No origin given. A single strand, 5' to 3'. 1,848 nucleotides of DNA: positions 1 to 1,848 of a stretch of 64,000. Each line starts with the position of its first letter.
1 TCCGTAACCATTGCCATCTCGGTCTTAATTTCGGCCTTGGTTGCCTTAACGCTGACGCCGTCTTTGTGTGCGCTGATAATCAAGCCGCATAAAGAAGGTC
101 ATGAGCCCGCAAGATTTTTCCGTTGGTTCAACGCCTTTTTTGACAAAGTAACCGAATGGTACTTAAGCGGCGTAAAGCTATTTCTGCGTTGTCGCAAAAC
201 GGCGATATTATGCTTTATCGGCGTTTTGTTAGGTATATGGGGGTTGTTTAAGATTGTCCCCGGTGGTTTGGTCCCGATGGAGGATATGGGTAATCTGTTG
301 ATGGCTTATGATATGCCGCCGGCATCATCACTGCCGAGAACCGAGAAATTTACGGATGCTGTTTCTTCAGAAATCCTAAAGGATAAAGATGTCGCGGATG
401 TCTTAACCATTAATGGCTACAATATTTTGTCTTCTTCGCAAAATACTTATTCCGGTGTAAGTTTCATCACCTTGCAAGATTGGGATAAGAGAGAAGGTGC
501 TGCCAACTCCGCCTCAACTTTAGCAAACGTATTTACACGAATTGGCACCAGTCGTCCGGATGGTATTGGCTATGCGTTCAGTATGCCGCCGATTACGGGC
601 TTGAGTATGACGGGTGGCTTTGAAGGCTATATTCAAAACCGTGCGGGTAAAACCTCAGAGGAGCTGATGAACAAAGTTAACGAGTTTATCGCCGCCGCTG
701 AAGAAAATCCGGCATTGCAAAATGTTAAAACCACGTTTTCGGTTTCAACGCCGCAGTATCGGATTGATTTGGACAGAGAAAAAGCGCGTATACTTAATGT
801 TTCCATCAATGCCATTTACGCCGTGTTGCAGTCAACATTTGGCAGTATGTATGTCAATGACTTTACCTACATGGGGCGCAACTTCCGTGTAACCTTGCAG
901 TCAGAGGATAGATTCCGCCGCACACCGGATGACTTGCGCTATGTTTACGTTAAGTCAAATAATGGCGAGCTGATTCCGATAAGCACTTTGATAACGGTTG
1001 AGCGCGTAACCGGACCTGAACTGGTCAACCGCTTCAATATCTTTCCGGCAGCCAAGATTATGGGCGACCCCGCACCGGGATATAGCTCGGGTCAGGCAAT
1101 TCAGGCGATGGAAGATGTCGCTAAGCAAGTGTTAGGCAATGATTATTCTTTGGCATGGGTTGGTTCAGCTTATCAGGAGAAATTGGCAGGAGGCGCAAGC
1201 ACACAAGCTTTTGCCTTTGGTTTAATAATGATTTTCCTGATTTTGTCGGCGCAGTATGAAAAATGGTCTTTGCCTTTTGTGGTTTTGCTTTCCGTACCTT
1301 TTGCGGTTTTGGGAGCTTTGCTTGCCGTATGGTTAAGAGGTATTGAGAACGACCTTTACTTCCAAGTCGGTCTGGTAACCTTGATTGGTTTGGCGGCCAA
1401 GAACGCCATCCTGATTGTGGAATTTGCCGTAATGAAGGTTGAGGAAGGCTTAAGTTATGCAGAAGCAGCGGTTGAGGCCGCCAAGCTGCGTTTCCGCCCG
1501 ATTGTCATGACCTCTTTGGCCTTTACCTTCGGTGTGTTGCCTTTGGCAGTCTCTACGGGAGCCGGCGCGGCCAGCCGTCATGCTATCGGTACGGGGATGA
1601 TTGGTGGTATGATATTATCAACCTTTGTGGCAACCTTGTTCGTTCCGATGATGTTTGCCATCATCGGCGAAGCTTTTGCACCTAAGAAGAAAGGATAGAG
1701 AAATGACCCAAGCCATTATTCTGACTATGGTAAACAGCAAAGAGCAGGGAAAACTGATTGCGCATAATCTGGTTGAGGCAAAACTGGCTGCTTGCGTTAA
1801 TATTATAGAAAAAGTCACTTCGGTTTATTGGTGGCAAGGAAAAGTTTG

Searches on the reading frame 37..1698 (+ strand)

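Call 41: search_protein_families(library=pfam, proteins=[window:37-1698:+], max_evalue=0.001)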
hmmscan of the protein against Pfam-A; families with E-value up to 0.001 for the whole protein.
window:37-1698:+ (553 aa): 3 families
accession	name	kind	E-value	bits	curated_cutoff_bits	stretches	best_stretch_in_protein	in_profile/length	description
PF00873.25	ACR_tran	-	1.5e-153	513.4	28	1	1-543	476-1020/1021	AcrB/AcrD/AcrF family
PF02355.23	SecD_SecF_C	-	0.00047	20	20.5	1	369-536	15-183/189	Protein export membrane protein SecD/SecF, C-terminal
PF03176.21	MMPL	-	0.00073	19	20.5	1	353-552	105-313/333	MMPL family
